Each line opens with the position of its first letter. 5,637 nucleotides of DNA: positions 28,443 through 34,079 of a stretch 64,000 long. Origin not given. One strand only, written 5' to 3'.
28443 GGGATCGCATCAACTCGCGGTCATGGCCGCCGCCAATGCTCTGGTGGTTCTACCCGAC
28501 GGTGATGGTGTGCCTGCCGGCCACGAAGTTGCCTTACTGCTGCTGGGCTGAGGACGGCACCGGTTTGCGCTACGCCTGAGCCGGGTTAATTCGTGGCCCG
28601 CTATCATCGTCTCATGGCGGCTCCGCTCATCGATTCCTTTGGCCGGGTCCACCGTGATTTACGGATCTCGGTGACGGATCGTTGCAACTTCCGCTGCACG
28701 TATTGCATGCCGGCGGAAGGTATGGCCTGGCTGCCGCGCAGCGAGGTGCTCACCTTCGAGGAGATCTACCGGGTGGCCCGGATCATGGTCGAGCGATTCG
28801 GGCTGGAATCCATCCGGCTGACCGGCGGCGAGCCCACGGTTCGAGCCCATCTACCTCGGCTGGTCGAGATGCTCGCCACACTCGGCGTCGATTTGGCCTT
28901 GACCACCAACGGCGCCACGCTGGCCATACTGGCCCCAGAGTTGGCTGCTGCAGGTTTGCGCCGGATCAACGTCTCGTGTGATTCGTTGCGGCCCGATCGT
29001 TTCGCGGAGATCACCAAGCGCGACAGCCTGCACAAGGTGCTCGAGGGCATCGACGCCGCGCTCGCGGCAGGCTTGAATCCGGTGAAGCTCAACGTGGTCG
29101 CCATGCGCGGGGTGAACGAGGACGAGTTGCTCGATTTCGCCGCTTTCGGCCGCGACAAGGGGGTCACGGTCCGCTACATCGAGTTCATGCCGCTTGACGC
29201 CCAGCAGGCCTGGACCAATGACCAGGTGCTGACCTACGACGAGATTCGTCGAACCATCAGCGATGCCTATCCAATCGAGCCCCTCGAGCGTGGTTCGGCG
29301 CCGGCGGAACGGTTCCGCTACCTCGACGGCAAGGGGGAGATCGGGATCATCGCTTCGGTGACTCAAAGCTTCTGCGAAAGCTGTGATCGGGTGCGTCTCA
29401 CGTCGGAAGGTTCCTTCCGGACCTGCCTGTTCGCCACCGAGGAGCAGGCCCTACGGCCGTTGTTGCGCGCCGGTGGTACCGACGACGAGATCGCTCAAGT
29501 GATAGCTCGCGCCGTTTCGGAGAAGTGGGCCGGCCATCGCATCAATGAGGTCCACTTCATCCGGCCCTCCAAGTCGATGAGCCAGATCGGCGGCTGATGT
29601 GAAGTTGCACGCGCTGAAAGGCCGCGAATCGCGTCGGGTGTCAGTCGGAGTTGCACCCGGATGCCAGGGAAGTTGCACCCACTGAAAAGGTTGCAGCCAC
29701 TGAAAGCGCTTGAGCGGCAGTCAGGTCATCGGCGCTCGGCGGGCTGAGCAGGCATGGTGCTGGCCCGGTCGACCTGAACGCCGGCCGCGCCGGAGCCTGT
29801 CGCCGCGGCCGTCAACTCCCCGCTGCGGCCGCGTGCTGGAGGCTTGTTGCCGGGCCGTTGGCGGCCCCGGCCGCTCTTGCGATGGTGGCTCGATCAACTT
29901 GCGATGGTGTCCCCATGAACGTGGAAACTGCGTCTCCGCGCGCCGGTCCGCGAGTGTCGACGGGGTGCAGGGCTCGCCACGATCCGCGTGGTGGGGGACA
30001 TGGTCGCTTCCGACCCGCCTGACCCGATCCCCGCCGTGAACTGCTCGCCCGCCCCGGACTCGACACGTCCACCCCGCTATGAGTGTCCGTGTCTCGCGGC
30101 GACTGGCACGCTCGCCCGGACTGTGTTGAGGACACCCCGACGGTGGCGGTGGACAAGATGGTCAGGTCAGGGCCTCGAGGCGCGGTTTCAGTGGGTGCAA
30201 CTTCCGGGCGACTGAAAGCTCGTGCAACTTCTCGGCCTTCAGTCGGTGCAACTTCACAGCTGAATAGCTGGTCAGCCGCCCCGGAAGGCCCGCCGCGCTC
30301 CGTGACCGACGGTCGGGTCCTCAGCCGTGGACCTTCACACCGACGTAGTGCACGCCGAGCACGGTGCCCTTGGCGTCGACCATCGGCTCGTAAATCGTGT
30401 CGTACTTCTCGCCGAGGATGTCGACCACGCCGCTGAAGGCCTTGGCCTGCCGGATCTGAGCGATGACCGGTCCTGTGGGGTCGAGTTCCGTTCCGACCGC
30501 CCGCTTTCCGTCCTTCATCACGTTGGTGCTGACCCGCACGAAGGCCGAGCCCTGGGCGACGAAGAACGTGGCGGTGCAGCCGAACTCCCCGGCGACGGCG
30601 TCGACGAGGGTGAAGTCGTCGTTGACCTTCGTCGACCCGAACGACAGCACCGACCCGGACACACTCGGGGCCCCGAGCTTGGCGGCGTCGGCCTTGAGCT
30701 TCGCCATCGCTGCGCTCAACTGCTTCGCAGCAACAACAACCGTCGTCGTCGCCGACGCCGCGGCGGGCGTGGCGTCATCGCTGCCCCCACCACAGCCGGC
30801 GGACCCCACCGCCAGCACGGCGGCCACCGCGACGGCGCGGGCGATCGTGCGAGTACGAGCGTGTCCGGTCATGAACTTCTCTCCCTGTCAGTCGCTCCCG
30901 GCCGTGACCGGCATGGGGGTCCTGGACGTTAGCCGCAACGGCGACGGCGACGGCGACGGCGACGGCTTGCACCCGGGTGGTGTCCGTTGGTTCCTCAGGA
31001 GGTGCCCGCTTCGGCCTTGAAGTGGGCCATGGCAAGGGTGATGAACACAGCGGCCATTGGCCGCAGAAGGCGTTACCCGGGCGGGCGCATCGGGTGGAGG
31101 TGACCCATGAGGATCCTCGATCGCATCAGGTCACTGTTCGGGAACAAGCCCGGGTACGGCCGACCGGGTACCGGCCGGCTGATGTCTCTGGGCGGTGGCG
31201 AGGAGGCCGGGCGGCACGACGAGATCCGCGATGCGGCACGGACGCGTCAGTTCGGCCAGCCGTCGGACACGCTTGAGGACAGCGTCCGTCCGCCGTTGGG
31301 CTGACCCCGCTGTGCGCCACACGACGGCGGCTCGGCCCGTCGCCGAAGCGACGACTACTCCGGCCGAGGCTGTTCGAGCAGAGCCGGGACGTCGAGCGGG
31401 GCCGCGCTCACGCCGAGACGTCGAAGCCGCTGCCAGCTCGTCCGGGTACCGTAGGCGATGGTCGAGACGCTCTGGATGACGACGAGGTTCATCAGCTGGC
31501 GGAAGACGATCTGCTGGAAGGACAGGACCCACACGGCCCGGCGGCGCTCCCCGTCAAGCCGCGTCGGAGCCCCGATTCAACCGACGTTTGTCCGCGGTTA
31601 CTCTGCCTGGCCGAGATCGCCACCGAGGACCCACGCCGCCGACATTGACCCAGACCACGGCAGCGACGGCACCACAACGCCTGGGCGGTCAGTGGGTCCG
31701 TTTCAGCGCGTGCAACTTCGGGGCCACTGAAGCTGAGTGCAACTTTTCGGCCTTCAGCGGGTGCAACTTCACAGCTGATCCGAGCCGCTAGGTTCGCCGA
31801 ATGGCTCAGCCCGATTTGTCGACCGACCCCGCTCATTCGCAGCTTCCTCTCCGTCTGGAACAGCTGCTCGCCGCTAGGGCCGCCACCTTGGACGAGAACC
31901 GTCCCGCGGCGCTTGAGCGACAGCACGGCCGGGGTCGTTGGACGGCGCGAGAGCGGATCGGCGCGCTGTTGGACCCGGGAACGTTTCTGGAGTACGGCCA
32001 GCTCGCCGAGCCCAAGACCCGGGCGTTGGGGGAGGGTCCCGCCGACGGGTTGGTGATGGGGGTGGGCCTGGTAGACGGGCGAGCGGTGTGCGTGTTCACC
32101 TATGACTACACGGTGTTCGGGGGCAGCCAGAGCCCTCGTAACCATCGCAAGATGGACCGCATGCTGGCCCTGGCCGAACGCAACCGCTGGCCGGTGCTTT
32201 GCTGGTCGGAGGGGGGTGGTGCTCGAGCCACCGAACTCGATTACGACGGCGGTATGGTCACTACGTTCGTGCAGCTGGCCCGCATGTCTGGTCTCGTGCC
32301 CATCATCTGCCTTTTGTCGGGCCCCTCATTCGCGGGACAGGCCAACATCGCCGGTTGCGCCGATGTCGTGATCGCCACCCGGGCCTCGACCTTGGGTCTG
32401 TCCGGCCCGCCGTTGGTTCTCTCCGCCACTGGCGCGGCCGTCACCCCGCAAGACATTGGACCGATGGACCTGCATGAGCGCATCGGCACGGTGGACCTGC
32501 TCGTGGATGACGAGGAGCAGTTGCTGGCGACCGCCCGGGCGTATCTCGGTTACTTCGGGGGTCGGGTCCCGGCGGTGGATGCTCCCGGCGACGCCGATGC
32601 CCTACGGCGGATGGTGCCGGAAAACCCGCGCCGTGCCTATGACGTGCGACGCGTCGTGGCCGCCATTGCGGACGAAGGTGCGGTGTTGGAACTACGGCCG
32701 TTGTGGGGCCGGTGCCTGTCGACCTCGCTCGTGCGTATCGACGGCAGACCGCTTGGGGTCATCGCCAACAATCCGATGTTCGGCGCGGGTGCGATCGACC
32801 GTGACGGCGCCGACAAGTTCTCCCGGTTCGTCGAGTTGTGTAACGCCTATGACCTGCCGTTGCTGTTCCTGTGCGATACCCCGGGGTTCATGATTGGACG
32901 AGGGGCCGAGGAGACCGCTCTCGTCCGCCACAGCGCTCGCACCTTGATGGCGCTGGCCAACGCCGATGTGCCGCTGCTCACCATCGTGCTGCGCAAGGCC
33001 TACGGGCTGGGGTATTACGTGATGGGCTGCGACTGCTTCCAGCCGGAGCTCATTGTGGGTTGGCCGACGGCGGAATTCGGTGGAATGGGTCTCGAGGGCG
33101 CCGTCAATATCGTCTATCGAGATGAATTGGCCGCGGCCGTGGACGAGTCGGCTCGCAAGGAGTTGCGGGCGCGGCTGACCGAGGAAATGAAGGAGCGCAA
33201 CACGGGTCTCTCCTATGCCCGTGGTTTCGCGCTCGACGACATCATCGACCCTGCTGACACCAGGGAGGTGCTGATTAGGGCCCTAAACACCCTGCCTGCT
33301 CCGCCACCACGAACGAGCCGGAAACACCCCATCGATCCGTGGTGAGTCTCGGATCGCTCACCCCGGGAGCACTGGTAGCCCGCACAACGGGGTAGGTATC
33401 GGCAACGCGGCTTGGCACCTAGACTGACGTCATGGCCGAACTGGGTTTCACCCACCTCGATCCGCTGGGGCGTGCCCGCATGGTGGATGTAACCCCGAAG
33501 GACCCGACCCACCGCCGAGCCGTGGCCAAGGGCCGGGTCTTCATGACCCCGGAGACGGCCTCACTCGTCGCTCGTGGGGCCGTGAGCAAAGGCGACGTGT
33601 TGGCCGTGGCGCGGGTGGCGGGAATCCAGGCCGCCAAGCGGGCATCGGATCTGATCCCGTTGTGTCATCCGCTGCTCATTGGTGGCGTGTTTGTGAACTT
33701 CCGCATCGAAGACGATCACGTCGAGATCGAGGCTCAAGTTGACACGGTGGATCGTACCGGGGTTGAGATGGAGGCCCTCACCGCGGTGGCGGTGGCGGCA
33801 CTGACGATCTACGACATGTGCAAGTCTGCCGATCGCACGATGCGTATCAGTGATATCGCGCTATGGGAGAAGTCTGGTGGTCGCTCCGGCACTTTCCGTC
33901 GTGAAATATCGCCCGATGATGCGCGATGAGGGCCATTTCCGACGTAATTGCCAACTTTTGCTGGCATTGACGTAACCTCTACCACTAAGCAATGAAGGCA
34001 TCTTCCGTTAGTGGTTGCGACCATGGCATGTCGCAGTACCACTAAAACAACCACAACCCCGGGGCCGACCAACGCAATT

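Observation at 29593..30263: Copies A and B (and A and C) form transposon-like inverted termini flanked by identical GCTGA pentamers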

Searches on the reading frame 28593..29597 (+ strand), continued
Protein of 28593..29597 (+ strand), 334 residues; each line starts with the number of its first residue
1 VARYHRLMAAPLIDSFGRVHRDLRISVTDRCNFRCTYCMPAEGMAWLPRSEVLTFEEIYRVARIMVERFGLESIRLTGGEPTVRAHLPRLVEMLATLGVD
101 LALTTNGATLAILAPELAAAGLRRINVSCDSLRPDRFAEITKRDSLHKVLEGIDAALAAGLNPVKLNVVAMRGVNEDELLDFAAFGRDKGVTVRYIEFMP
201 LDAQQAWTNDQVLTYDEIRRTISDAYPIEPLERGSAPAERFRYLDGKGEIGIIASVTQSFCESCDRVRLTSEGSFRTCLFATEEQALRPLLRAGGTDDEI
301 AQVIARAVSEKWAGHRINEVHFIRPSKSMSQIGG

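Call 82: search_protein_families(library=pfam, proteins=[L018:11456-11908:-, L028:2102-2524:+, L269:12517-12975:-, L271:1302-1484:+], max_evalue=10)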
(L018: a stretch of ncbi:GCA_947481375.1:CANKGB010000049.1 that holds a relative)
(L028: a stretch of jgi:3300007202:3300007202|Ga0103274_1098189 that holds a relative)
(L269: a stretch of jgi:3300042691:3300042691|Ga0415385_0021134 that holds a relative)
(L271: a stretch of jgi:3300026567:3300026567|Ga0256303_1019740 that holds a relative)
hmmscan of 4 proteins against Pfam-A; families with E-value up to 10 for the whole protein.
L018:11456-11908:- (150 aa): 1 family
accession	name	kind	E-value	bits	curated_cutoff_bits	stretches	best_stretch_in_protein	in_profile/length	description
PF07131.17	DUF1382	-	0.051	14.1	27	0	19-30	21-32/60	Protein of unknown function (DUF1382)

L028:2102-2524:+ (140 aa): 1 family
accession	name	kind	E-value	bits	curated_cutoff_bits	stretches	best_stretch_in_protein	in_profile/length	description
PF13560.12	HTH_31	-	0.0096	16.6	27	1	64-110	13-51/64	Helix-turn-helix domain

L269:12517-12975:- (152 aa): 2 families
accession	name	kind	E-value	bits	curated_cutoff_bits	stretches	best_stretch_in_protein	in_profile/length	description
PF19319.4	DUF5919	-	0.091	13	23.5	1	87-130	48-91/161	Domain of unknown function (DUF5919)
PF20282.3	CTD6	-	0.19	12.6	26.4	1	87-131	17-61/130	C-terminal domain 6 of the ABC-three component (ABC-3C) systems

L271:1302-1484:+ (61 aa): 0 families

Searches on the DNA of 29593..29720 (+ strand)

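Call 55: search_dna_similar(query=window:29593-29720:+, collection=plasmids, mode=distant, max_evalue=1, max_rows=20)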
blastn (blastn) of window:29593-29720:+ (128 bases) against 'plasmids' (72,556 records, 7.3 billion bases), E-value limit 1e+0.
No match.

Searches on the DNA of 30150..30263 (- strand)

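Call 54: search_dna_similar(query=window:30150-30263:-, collection=plasmids, mode=distant, max_evalue=1, max_rows=20)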
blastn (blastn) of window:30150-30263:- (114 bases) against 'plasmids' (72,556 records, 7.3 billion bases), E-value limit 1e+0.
Records with a match: 1; places in all: 1; records where one place covers at least 80% of the query: 0.
Best place of each record, by identity: 90-95% 1.
By first word of the organism name: Nonomuraea 1.
By predicted mobility (MOB-suite, as given by PLSDB): non-mobilizable 1.
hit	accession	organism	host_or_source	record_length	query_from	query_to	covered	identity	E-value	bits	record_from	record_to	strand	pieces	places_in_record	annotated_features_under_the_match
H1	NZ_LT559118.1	Nonomuraea gerenzanensis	-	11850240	78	104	24%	92.9%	1e+0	39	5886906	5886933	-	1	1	none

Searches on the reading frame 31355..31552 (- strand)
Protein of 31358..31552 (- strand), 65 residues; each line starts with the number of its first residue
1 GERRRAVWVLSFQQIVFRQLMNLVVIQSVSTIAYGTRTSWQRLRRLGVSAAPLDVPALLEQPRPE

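Call 82: search_protein_families(library=pfam, proteins=[window:31355-31534:-], max_evalue=10)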
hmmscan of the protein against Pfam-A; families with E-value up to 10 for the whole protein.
window:31355-31534:- (59 aa): 0 families

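Call 83: find_homologous_proteins(query=window:31358-31552:-, max_evalue=0.001)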
Query seq(65 aa) (65 aa): 1 proteins with E <= 0.001 among 1 candidates.
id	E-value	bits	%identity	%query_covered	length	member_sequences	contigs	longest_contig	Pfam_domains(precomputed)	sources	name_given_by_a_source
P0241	1.1e-29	118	98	91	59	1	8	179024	-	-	-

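Call 89: search_protein_representatives(protein=window:31355-31534:-)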
Query: 59 residues. Proteins with E-value up to 0.001 (for the whole library): 108; up to 1e-10: 1; up to 1e-30: 1. The best 108 are listed.
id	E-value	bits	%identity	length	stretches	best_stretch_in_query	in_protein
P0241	7.3e-31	119.6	100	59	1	1-59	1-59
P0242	5.1e-10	54.6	61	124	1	1-51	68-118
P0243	9.9e-10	53.7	59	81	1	1-49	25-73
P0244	2.4e-09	52.5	59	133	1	1-49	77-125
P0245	7.1e-09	51.0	43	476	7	26-51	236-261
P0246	3.0e-08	49.1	53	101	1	1-49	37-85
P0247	3.4e-08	48.9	37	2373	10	21-51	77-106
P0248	2.7e-07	46.1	60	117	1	1-47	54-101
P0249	3.6e-07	45.7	54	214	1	1-50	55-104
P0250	3.7e-07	45.6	56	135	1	1-48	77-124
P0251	4.0e-07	45.5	50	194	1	1-56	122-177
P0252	5.8e-07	45.0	56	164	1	1-50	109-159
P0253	6.1e-07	45.0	57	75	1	1-49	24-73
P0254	7.7e-07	44.7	51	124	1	1-53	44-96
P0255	8.2e-07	44.6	57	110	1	1-47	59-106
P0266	6.4e-06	41.8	50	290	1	1-48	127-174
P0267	6.7e-06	41.7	57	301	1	1-47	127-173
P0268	7.7e-06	41.5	50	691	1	1-48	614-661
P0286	1.6e-05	40.5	53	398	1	1-45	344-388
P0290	1.9e-05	40.3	50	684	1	1-46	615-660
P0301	6.0e-05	38.7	51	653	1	1-49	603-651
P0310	1.1e-04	37.9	54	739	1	1-46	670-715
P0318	1.8e-04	37.3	52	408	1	1-46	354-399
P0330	3.1e-04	36.5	50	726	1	1-45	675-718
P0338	6.7e-04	35.5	49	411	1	3-49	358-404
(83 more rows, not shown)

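Call 90: search_protein_families(library=pfam, proteins=[P0268, P0290, P0301, P0310, P0330, P0286, P0318, P0338, P0267, P0266], max_evalue=0.001)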
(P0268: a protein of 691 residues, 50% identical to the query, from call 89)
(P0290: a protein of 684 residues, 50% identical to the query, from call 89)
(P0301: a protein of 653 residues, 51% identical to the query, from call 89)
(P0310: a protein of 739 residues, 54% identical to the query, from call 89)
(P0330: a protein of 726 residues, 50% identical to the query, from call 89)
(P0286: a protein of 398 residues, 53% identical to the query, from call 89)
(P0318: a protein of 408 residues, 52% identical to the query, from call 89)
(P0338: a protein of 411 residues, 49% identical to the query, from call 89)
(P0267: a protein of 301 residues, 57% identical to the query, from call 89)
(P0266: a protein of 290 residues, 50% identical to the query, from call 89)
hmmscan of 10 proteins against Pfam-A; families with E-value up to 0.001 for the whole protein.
P0268 (691 aa): 7 families
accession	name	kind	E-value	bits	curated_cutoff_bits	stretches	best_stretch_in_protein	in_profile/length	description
PF13641.12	Glyco_tranf_2_3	-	1.8e-36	126.7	27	1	309-529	2-230/230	Glycosyltransferase like family 2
PF00535.33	Glycos_transf_2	-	7.3e-33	114.3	23.3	1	311-472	1-164/168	Glycosyl transferase family 2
PF13632.12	Glyco_trans_2_3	-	7.9e-26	91.5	27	1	390-595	2-190/198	Glycosyl transferase family group 2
PF13506.12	Glyco_transf_21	-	4.1e-20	72.4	21.7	1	374-526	18-172/174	Glycosyl transferase family 21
PF03142.21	Chitin_synth_2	-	5.2e-09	35.7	27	1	380-472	195-289/527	Chitin synthase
PF01522.26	Polysacc_deac_1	-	9.6e-06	26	23.1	1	66-146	13-92/124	Polysaccharide deacetylase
PF10111.15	Glyco_tranf_2_2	-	0.00094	19.2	27.3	0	311-408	1-103/276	Glycosyltransferase like family 2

P0290 (684 aa): 7 families
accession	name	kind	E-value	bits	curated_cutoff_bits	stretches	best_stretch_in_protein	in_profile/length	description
PF13641.12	Glyco_tranf_2_3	-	2.5e-38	132.8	27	1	306-527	1-230/230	Glycosyltransferase like family 2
PF00535.33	Glycos_transf_2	-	3.7e-31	108.7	23.3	1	309-470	1-164/168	Glycosyl transferase family 2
PF01522.26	Polysacc_deac_1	-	2.8e-22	79.4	23.1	1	45-159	4-117/124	Polysaccharide deacetylase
PF13632.12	Glyco_trans_2_3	-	1.5e-21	77.6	27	1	388-592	2-190/198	Glycosyl transferase family group 2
PF13506.12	Glyco_transf_21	-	1.1e-18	67.8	21.7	1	372-525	18-173/174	Glycosyl transferase family 21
PF10111.15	Glyco_tranf_2_2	-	3.8e-07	30.3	27.3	1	309-401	1-98/276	Glycosyltransferase like family 2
PF03142.21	Chitin_synth_2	-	0.00019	20.7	27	0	379-469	196-288/527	Chitin synthase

P0301 (653 aa): 7 families
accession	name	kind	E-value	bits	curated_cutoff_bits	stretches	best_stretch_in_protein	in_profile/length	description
PF13641.12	Glyco_tranf_2_3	-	2e-39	136.4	27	1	302-521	2-230/230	Glycosyltransferase like family 2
PF00535.33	Glycos_transf_2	-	2.5e-33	115.8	23.3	1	304-464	1-164/168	Glycosyl transferase family 2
PF13632.12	Glyco_trans_2_3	-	2.3e-30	106.3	27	1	383-568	3-195/198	Glycosyl transferase family group 2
PF01522.26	Polysacc_deac_1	-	5.1e-22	78.6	23.1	1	72-183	4-114/124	Polysaccharide deacetylase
PF13506.12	Glyco_transf_21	-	7.1e-19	68.4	21.7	1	366-519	18-173/174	Glycosyl transferase family 21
PF03142.21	Chitin_synth_2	-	2.6e-10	40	27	1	373-461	196-286/527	Chitin synthase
PF10111.15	Glyco_tranf_2_2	-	2.2e-07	31.1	27.3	1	304-395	1-98/276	Glycosyltransferase like family 2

P0310 (739 aa): 7 families
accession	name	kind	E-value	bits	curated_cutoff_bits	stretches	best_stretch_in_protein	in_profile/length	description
PF13641.12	Glyco_tranf_2_3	-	8.2e-36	124.6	27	1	364-582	2-230/230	Glycosyltransferase like family 2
PF01522.26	Polysacc_deac_1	-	9.4e-34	116.5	23.1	1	94-203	4-112/124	Polysaccharide deacetylase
PF00535.33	Glycos_transf_2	-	4.1e-31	108.6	23.3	1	366-525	1-164/168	Glycosyl transferase family 2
PF13632.12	Glyco_trans_2_3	-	1.5e-27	97.1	27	1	444-636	3-183/198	Glycosyl transferase family group 2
PF13506.12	Glyco_transf_21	-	3.9e-17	62.7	21.7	1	427-579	18-172/174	Glycosyl transferase family 21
PF03142.21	Chitin_synth_2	-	4.9e-08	32.5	27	1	433-521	195-285/527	Chitin synthase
PF10111.15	Glyco_tranf_2_2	-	1.5e-05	25.1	27.3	1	366-456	1-98/276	Glycosyltransferase like family 2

P0330 (726 aa): 7 families
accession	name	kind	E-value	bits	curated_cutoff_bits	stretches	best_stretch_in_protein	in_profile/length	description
PF13641.12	Glyco_tranf_2_3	-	3.6e-34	119.2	27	1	368-590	2-230/230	Glycosyltransferase like family 2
PF00535.33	Glycos_transf_2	-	1.1e-30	107.2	23.3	1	370-535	1-166/168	Glycosyl transferase family 2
PF13632.12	Glyco_trans_2_3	-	1.2e-27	97.4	27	1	449-650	1-188/198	Glycosyl transferase family group 2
PF01522.26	Polysacc_deac_1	-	2.2e-26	92.7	23.1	1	91-199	5-112/124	Polysaccharide deacetylase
PF13506.12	Glyco_transf_21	-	5.1e-20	72.1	21.7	1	433-588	17-173/174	Glycosyl transferase family 21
PF03142.21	Chitin_synth_2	-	1.7e-12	47.2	27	1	440-534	195-290/527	Chitin synthase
PF10111.15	Glyco_tranf_2_2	-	0.00013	22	27.3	1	370-466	1-101/276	Glycosyltransferase like family 2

P0286 (398 aa): 2 families
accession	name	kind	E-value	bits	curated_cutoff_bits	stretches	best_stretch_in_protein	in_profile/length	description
PF01522.26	Polysacc_deac_1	-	1.5e-34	119.1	23.1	1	2-110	5-112/124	Polysaccharide deacetylase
PF13632.12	Glyco_trans_2_3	-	0.00024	21.4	27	1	230-309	117-183/198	Glycosyl transferase family group 2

P0318 (408 aa): 0 families

P0338 (411 aa): 2 families
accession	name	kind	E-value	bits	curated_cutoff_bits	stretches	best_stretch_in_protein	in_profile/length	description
PF00535.33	Glycos_transf_2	-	4.2e-17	63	23.3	1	46-95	1-50/168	Glycosyl transferase family 2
PF13641.12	Glyco_tranf_2_3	-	8.2e-09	36.2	27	1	44-93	2-51/230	Glycosyltransferase like family 2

P0267 (301 aa): 2 families
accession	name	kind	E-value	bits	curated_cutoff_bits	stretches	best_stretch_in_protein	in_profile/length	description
PF13632.12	Glyco_trans_2_3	-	3.9e-08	33.8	27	1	1-107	104-189/198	Glycosyl transferase family group 2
PF13641.12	Glyco_tranf_2_3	-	0.00041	20.9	27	1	3-39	194-230/230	Glycosyltransferase like family 2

P0266 (290 aa): 2 families
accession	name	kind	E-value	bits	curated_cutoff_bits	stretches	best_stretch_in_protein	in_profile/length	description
PF13632.12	Glyco_trans_2_3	-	2.1e-09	37.9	27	1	2-113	105-195/198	Glycosyl transferase family group 2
PF13641.12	Glyco_tranf_2_3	-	3.8e-05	24.2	27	1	4-39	195-230/230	Glycosyltransferase like family 2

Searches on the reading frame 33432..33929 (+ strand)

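Call 7: search_protein_families(library=pfam, proteins=[window:33432-33929:+], max_evalue=0.01)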
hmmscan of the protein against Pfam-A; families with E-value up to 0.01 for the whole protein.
window:33432-33929:+ (165 aa): 1 family
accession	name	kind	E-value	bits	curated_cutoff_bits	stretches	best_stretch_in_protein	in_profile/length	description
PF01967.27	MoaC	-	1.1e-55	187.7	27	1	17-150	1-136/136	MoaC family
